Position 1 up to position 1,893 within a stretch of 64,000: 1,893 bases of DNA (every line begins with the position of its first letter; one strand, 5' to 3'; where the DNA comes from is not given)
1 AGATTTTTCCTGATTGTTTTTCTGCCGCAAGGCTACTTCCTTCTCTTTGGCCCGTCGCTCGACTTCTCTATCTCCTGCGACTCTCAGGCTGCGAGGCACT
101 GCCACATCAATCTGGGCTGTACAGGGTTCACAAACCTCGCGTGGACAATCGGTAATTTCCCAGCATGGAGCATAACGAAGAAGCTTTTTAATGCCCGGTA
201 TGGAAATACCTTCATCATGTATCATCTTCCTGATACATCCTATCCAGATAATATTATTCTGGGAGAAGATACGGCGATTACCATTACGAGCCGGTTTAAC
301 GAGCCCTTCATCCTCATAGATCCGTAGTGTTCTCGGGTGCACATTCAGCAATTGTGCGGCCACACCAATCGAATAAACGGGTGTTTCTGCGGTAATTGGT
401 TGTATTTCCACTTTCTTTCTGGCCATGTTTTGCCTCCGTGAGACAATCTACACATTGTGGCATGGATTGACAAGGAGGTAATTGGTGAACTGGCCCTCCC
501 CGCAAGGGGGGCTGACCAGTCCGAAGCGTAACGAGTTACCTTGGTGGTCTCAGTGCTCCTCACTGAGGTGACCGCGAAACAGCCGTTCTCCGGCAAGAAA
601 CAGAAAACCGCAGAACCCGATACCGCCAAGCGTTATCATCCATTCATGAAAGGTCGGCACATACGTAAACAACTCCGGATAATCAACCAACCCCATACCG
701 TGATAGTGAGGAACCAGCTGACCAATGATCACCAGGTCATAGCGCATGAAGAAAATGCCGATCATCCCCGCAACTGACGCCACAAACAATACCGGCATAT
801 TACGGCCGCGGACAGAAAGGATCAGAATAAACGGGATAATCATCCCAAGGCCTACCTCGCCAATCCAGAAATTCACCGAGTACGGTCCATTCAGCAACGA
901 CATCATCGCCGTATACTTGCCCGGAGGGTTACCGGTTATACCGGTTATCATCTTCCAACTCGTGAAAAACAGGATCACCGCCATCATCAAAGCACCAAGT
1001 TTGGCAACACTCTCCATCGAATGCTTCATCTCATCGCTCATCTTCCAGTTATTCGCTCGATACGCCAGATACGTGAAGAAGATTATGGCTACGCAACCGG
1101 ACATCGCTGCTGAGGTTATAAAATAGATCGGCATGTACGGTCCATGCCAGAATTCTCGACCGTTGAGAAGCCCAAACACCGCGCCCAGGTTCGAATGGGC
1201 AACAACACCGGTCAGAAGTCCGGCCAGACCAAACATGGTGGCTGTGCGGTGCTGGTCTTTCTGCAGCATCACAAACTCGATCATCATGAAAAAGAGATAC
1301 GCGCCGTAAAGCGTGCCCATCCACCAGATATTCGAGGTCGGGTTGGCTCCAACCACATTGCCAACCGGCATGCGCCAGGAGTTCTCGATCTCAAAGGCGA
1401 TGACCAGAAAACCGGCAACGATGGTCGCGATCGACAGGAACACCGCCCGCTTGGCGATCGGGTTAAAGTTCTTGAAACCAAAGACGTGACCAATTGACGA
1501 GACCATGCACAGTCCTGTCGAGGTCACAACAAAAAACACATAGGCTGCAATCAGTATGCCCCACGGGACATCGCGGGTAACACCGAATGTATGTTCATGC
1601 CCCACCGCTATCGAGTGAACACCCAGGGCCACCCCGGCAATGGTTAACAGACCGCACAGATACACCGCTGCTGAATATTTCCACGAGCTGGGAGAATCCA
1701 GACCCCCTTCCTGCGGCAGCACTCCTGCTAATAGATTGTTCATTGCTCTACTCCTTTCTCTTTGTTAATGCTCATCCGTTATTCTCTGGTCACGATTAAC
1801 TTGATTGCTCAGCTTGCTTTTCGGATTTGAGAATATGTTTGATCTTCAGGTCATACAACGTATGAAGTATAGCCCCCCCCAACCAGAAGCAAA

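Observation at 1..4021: Two NrfD-like membrane proteins are each followed by a Cys-rich MerR/HspR-type regulator, with no Fe-S partner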

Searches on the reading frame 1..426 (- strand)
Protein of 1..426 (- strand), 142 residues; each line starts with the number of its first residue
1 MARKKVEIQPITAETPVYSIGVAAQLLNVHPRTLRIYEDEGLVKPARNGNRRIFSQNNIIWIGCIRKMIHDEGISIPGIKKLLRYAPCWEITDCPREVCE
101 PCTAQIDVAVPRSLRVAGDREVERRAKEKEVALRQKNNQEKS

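Call 6: search_protein_families(library=pfam, proteins=[window:1-426:-], max_evalue=0.01)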
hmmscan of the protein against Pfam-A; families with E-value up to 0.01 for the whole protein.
window:1-426:- (142 aa): 3 families
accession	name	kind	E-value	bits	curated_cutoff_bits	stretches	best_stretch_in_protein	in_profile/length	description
PF13411.12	MerR_1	-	5.7e-17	62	21.6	1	18-85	1-68/69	MerR HTH family regulatory protein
PF00376.29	MerR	-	6.3e-11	42.4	28.2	1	19-53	1-37/38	MerR family regulatory protein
PF12728.13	HTH_17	-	0.00029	21.5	27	1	18-56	2-40/51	Helix-turn-helix domain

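Call 7: search_protein_families(library=ncbifam, proteins=[window:1-426:-], max_evalue=0.01)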
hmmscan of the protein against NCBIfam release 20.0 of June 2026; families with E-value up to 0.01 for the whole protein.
window:1-426:- (142 aa): 12 families
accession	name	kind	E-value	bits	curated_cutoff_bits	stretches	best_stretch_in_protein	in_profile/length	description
NF047375.1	HeatShock_HspR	equivalog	2.8e-19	68.9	105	1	16-84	2-71/92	heat shock protein transcriptional repressor HspR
NF047377.1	heat_HspR_dupli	exception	1.1e-15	57.7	300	1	12-85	121-195/214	heat shock protein transcriptional repressor HspR, fused homodimer type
NF011617.0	PRK15043.1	equivalog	2.6e-05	23.6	417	1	17-84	3-71/243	HTH-type transcriptional regulator MlrA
TIGR02043.1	ZntR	equivalog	3.2e-05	24.1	167.95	1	18-84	2-69/131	Zn(2+)-responsive transcriptional regulator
TIGR02047.1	CadR-PbrR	equivalog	4.1e-05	23.6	151.45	1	20-111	3-89/127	Cd(II)/Pb(II)-responsive transcriptional regulator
NF007069.0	PRK09514.1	equivalog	7.2e-05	22.8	143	1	18-84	2-69/141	Zn(2+)-responsive transcriptional regulator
TIGR02051.1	MerR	equivalog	0.00077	19.7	150.85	1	20-92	2-78/124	mercury resistance transcriptional regulator MerR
TIGR02044.1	CueR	equivalog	0.0014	18.7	147.4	1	20-84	3-68/127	Cu(I)-responsive transcriptional regulator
NF050798.1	TF_FtsR_Actino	equivalog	0.0031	17.7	150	1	33-93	21-82/223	transcriptional regulator FtsR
TIGR01950.1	SoxR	equivalog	0.0033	17.2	116.9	1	19-87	3-71/142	redox-sensitive transcriptional activator SoxR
NF053740.1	TransRegTnrAGPos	equivalog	0.0046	17.1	140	1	16-69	11-65/108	hypothetical protein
TIGR04025.1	PPOX_FMN_DR2398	subfamily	0.0077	15.4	170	0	31-84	56-104/197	MSMEG_1061 family FMN-dependent PPOX-type flavoprotein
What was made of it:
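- On SoxR (TIGR01950): 17 bits against 116.9 (call 7).
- Closest known: SoxR. Different: The SoxR model scores 17 bits against a cut-off of 116.9 (call 7).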

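Call 31: find_homologous_proteins(query=window:1-426:-, max_evalue=0.001)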
Query window:1-426:- (142 aa): 676 proteins with E <= 0.001 among 689 candidates; the best 120 are listed.
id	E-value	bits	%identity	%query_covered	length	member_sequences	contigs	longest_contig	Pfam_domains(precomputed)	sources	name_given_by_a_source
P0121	1.6e-89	315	100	100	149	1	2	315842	PF00376.30,PF13411.13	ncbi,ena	-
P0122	5.8e-82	290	92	100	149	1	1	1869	PF12728.14,PF00376.30,PF13411.13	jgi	-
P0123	1.7e-81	289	90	100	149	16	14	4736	PF12728.14,PF00376.30,PF13411.13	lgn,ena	-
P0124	2.3e-81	288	91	100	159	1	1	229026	PF12728.14,PF00376.30,PF13411.13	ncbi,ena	-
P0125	5.4e-81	287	90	100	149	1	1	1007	PF12728.14,PF00376.30,PF13411.13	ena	-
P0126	6.6e-81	287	89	100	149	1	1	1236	PF12728.14,PF00376.30,PF13411.13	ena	-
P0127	7.4e-81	287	87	100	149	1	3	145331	PF12728.14,PF00376.30,PF13411.13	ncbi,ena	-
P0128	1.7e-80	285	91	100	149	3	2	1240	PF00376.30,PF13411.13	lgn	-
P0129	1.7e-80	285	91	100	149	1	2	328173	PF00376.30,PF13411.13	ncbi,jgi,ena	-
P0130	2.4e-80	285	89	100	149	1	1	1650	PF12728.14,PF00376.30,PF13411.13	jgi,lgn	jgi:MerR family transcriptional regulator/heat shock protein HspR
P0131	2.6e-80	285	87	100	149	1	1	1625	PF00376.30,PF13411.13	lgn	-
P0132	4.2e-80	284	89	100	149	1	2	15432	PF12728.14,PF00376.30,PF13411.13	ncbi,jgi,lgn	-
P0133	4.3e-80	284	90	100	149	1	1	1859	PF00376.30,PF13411.13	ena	-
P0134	6.3e-80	284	87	100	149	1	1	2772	PF00376.30,PF13411.13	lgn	-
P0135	8.3e-80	283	87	99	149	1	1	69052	PF00376.30,PF13411.13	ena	-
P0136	8.9e-80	283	86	99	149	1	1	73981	PF00376.30,PF13411.13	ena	-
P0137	1.1e-79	283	86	99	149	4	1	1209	PF00376.30,PF13411.13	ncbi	-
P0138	1.2e-79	283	88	100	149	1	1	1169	PF12728.14,PF00376.30,PF13411.13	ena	-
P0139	2.0e-79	282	87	99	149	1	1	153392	PF00376.30,PF13411.13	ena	-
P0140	1.5e-78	279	86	99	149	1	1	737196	PF00376.30,PF13411.13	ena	-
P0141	2.8e-78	278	86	99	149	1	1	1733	PF00376.30,PF13411.13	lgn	-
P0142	3.1e-78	278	86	100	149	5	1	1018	PF12728.14,PF00376.30,PF13411.13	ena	-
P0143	6.0e-78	277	87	98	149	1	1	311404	PF00376.30,PF13411.13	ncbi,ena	-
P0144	1.8e-77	276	87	100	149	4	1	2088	PF00376.30,PF13411.13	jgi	-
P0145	2.0e-77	275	85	99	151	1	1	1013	PF12728.14,PF00376.30,PF13411.13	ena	-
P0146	2.1e-77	275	85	99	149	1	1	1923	PF00376.30,PF13411.13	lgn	-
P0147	7.0e-76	270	81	99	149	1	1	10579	PF12728.14,PF00376.30,PF13411.13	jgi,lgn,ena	-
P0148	5.4e-75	268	81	100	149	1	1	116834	PF12728.14,PF00376.30,PF13411.13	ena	-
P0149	2.4e-74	265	81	99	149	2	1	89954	PF12728.14,PF00376.30,PF13411.13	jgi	-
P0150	2.5e-74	265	86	94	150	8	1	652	PF12728.14,PF00376.30,PF13411.13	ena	-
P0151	8.2e-74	264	81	97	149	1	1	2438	PF00376.30,PF13411.13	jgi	-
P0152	3.7e-73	262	83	97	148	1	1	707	PF12728.14,PF00376.30,PF13411.13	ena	-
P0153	9.6e-73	260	80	97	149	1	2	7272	PF12728.14,PF00376.30,PF13411.13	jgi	jgi:MerR family transcriptional regulator/heat shock protein HspR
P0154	9.6e-73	260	82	94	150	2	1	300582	PF12728.14,PF00376.30,PF13411.13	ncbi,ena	-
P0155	1.1e-72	260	81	99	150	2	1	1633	PF12728.14,PF00376.30,PF13411.13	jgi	jgi:MerR family transcriptional regulator/heat shock protein HspR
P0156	1.3e-72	260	80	97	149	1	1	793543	PF00376.30,PF13411.13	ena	-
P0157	1.5e-72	260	78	100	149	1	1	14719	PF12728.14,PF00376.30,PF13411.13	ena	-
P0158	1.7e-72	259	82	96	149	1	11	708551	PF12728.14,PF00376.30,PF13411.13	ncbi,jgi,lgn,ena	jgi:MerR family transcriptional regulator/heat shock protein HspR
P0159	2.2e-72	259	81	99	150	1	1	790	PF12728.14,PF00376.30,PF13411.13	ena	-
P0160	2.3e-72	259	82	95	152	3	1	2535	PF00376.30,PF13411.13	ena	-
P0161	3.0e-72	259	79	99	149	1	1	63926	PF12728.14,PF00376.30,PF13411.13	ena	-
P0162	3.2e-72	259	81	96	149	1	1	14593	PF12728.14,PF00376.30,PF13411.13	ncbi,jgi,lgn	ncbi:MAG: MerR family transcriptional regulator [Desulfocapsaceae bacterium]|jgi:MerR family transcr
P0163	4.2e-72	258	82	96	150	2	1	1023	PF12728.14,PF00376.30,PF13411.13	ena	-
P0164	5.7e-72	258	81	99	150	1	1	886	PF12728.14,PF00376.30,PF13411.13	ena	-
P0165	6.7e-72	258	81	96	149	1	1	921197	PF12728.14,PF00376.30,PF13411.13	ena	-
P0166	7.5e-72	257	77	100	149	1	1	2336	PF12728.14,PF00376.30,PF13411.13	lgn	-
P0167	8.4e-72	257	79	99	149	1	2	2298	PF12728.14,PF00376.30,PF13411.13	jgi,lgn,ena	-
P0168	8.9e-72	257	81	96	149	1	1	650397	PF12728.14,PF00376.30,PF13411.13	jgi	jgi:MerR family transcriptional regulator/heat shock protein HspR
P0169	1.2e-71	257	78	100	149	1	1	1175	PF00376.30,PF13411.13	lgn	-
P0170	1.2e-71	257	80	100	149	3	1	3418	PF12728.14,PF00376.30,PF13411.13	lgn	-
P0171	1.4e-71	257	79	99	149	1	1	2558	PF12728.14,PF00376.30,PF13411.13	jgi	jgi:MerR family transcriptional regulator/heat shock protein HspR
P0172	1.5e-71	256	83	95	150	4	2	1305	PF00376.30,PF13411.13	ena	-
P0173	1.6e-71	256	84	94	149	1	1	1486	PF12728.14,PF00376.30,PF13411.13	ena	-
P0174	1.7e-71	256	80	96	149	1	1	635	PF12728.14,PF00376.30,PF13411.13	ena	-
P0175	2.4e-71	256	79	96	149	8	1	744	PF00376.30,PF13411.13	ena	-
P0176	3.7e-71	255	77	99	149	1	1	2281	PF12728.14,PF00376.30,PF13411.13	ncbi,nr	ncbi:MAG: MerR family transcriptional regulator [Desulfobacterales bacterium]|nr:MerR family transcr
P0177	4.1e-71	255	80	96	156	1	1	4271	PF12728.14,PF00376.30,PF13411.13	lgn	-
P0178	7.2e-71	254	83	94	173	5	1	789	PF12728.14,PF00376.30,PF13411.13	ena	-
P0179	8.1e-71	254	78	98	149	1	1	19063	PF12728.14,PF00376.30,PF13411.13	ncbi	-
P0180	8.5e-71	254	80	96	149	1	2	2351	PF12728.14,PF00376.30,PF13411.13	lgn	-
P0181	9.2e-71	254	77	99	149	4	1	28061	PF12728.14,PF00376.30,PF13411.13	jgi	-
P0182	1.2e-70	254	77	99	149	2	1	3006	PF12728.14,PF00376.30,PF13411.13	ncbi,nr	ncbi:MAG: MerR family transcriptional regulator [Deltaproteobacteria bacterium]|nr:MerR family trans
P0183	1.7e-70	253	83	94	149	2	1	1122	PF12728.14,PF00376.30,PF13411.13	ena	-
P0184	1.9e-70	253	80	98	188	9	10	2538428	PF12728.14,PF00376.30,PF13411.13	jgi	jgi:MerR family transcriptional regulator/heat shock protein HspR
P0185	2.0e-70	253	83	94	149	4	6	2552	PF12728.14,PF00376.30,PF13411.13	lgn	-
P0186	2.1e-70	253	83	93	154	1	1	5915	PF12728.14,PF00376.30,PF13411.13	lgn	-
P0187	2.4e-70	253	81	95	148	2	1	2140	PF12728.14,PF00376.30,PF13411.13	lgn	-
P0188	3.6e-70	252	80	93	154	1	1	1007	PF12728.14,PF00376.30,PF13411.13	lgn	-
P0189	3.8e-70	252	82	93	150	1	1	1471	PF12728.14,PF00376.30,PF13411.13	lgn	-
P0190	4.1e-70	252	81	94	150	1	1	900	PF12728.14,PF00376.30,PF13411.13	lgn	-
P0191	4.3e-70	252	79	98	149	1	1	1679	PF12728.14,PF00376.30,PF13411.13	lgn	-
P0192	4.4e-70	252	80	96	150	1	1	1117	PF12728.14,PF00376.30,PF13411.13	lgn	-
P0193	4.7e-70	252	81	94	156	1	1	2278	PF12728.14,PF00376.30,PF13411.13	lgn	-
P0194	5.8e-70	251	82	95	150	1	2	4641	PF12728.14,PF00376.30,PF13411.13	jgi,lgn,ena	jgi:MerR family transcriptional regulator/heat shock protein HspR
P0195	6.3e-70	251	81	94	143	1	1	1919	PF12728.14,PF00376.30,PF13411.13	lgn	-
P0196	7.8e-70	251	79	95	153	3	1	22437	PF12728.14,PF00376.30,PF13411.13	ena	-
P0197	9.1e-70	251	79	96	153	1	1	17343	PF12728.14,PF00376.30,PF13411.13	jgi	jgi:MerR family transcriptional regulator, heat shock protein HspR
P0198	9.6e-70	251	81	93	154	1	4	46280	PF00376.30,PF13411.13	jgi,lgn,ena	-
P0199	2.4e-69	249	79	96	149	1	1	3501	PF00376.30,PF13411.13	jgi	jgi:MerR family transcriptional regulator/heat shock protein HspR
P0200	3.7e-69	249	76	99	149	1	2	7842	PF12728.14,PF00376.30,PF13411.13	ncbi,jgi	ncbi:MAG: MerR family transcriptional regulator [Desulfofustis sp.]|jgi:MerR family transcriptional 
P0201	4.2e-69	249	78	97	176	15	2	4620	PF12728.14,PF00376.30,PF13411.13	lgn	-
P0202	5.3e-69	248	79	89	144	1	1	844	PF12728.14,PF00376.30,PF13411.13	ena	-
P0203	6.4e-69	248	78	95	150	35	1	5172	PF12728.14,PF00376.30,PF13411.13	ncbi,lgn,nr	ncbi:MAG: MerR family transcriptional regulator [Desulfofustis sp.]|nr:MerR family transcriptional r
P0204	6.4e-69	248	76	98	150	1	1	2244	PF12728.14,PF00376.30,PF13411.13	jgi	-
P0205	1.0e-68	247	76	96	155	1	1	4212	PF12728.14,PF00376.30,PF13411.13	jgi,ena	-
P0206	1.1e-68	247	80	96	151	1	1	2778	PF12728.14,PF00376.30,PF13411.13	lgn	-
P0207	1.8e-68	246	77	97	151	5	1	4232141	PF12728.14,PF00376.30,PF13411.13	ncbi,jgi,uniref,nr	ncbi:hypothetical protein DPPLL_07510 [Desulfofustis limnaeus]|jgi:MerR family transcriptional regul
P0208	2.0e-68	246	79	95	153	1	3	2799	PF12728.14,PF00376.30,PF13411.13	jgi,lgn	-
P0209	3.0e-68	246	77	94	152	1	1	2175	PF12728.14,PF00376.30,PF13411.13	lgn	-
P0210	3.9e-68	245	76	96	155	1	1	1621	PF00376.30,PF13411.13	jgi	-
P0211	6.0e-68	245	84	82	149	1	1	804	PF12728.14,PF00376.30,PF13411.13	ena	-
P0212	6.2e-68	245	78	94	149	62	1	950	PF12728.14,PF00376.30,PF13411.13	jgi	-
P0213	6.9e-67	241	75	98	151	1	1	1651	PF00376.30,PF13411.13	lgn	-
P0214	5.2e-66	239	76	95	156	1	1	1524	PF12728.14,PF00376.30,PF13411.13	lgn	-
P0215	1.1e-62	228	76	89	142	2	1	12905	PF12728.14,PF00376.30,PF13411.13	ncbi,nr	ncbi:MAG: MerR family transcriptional regulator [Desulfobulbaceae bacterium]|nr:MAG: MerR family tra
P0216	2.4e-62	227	71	96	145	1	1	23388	PF12728.14,PF00376.30,PF13411.13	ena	-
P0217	6.0e-62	225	66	96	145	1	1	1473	PF12728.14,PF00376.30,PF13411.13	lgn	-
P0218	4.3e-59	216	75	100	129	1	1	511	PF00376.30,PF13411.13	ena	-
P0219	7.6e-58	212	66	98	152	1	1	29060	PF00376.30,PF13411.13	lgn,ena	-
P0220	8.3e-58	212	65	98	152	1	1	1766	PF00376.30,PF13411.13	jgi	-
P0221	9.2e-58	212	66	99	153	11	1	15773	PF00376.30,PF13411.13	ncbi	ncbi:MAG: MerR family transcriptional regulator [Desulforhopalus sp.]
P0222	1.2e-57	211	66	99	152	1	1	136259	PF00376.30,PF13411.13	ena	-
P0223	1.5e-57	211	64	96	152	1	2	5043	PF00376.30,PF13411.13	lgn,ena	-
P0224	2.1e-57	211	64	100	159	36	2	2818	PF00376.30,PF13411.13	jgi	jgi:MerR family transcriptional regulator/heat shock protein HspR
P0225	2.2e-57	211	67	97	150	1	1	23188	PF12728.14,PF00376.30,PF13411.13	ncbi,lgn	ncbi:MAG: MerR family transcriptional regulator [Desulforhopalus sp.]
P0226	3.6e-57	210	66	96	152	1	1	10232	PF00376.30,PF13411.13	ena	-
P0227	4.0e-57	210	68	96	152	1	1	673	PF00376.30,PF13411.13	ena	-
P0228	4.8e-57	209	65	96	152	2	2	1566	PF00376.30,PF13411.13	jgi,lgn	jgi:MerR family transcriptional regulator/heat shock protein HspR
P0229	4.9e-57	209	64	100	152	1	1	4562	PF00376.30,PF13411.13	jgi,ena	-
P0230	4.9e-57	209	66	99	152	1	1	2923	PF00376.30,PF13411.13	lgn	-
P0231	5.0e-57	209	64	98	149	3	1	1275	PF12728.14,PF00376.30,PF13411.13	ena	-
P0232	5.2e-57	209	66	96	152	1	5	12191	PF12728.14,PF00376.30,PF13411.13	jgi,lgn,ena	-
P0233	6.6e-57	209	66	99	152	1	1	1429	PF00376.30,PF13411.13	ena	-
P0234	6.6e-57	209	64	99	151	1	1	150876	PF12728.14,PF00376.30,PF13411.13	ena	-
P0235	8.8e-57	209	62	100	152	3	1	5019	PF00376.30,PF13411.13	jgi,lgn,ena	-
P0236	9.4e-57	208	66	96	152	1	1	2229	PF12728.14,PF00376.30,PF13411.13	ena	-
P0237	1.1e-56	208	64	100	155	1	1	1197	PF12728.14,PF00376.30,PF13411.13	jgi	-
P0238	1.2e-56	208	64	99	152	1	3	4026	PF00376.30,PF13411.13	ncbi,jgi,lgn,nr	ncbi:MAG: MerR family transcriptional regulator [uncultured bacterium]|nr:MAG: MerR family transcrip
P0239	1.9e-56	207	65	99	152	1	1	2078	PF12728.14,PF00376.30,PF13411.13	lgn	-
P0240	2.3e-56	207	66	94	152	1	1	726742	PF00376.30,PF13411.13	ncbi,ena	-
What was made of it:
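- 1..426 (-): merR-A. Minimal MerR/HspR-like regulator with four invariant Cys plus one extra. The window edge cuts it at 142 of 149 codons. The full-length protein is P0121 (call 31).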

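Call 32: find_encoding_contigs(protein=P0121, flank=10000, max_places=2)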
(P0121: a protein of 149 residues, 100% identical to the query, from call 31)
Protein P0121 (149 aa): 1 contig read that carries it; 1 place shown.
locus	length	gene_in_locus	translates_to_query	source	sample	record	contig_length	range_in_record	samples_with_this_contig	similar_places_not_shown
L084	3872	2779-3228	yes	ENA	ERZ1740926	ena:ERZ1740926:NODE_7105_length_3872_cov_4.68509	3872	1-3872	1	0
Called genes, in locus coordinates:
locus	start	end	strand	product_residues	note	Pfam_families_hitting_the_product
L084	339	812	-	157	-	-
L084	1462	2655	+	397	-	PF03916:NrfD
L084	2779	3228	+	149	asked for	PF00376:MerR, PF13411:MerR_1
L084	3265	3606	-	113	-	PF13478:XdhC_C, PF02625:XdhC_CoxI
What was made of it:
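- A short public contig (L084) joins the gene upstream of nrfD-A' directly to nrfD-A-merR-A (call 32).
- Tried and rejected: The MerR-A look-up returned only a 3.9-kb repeat-collapsed contig (call 32).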

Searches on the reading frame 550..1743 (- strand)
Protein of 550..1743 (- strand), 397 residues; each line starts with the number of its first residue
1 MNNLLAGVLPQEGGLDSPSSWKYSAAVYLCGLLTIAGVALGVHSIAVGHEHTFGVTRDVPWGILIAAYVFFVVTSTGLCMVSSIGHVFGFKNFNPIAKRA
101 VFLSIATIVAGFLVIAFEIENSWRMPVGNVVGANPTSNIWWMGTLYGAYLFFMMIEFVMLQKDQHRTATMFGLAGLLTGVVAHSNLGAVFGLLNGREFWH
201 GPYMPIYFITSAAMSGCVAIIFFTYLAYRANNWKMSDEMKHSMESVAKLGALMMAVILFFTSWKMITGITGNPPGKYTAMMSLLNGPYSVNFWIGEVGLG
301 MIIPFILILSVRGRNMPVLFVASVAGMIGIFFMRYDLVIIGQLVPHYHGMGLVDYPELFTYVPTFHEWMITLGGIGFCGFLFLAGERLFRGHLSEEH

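Call 6: search_protein_families(library=pfam, proteins=[window:550-1743:-], max_evalue=0.01)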
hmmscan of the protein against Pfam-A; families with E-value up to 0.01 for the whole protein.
window:550-1743:- (397 aa): 1 family
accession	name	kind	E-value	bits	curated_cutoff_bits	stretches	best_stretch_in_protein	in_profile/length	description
PF03916.19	NrfD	-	8.3e-34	118.1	25.8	1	57-344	7-311/313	Polysulphide reductase, NrfD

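Call 7: search_protein_families(library=ncbifam, proteins=[window:550-1743:-], max_evalue=0.01)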
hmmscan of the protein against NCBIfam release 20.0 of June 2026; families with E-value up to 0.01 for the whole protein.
window:550-1743:- (397 aa): 3 families
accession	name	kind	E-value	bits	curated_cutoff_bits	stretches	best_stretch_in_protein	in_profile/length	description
NF045714.1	sulf_resp_HmcC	equivalog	3.2e-19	69.5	550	1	28-341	6-326/376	sulfate respiration complex protein HmcC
TIGR03148.1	cyt_nit_nrfD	equivalog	4.7e-13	49.1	347.6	1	193-343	166-313/316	cytochrome c nitrite reductase subunit NrfD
NF045798.1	DsrP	equivalog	8.9e-11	41.8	350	1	20-381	9-331/346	sulfate reduction electron transfer complex DsrMKJOP subunit DsrP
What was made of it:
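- On Named NrfD equivalogs (HmcC, DsrP, NrfD of nitrite reductase): HmcC 69 against 550; NrfD 49 against 348; DsrP 42 against 350 (call 7).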

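Call 38: search_solved_structures(query=window:550-1743:-, max_evalue=0.01)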
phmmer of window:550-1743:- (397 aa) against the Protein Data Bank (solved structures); distinct sequences matched with E-value up to 0.01: 0.
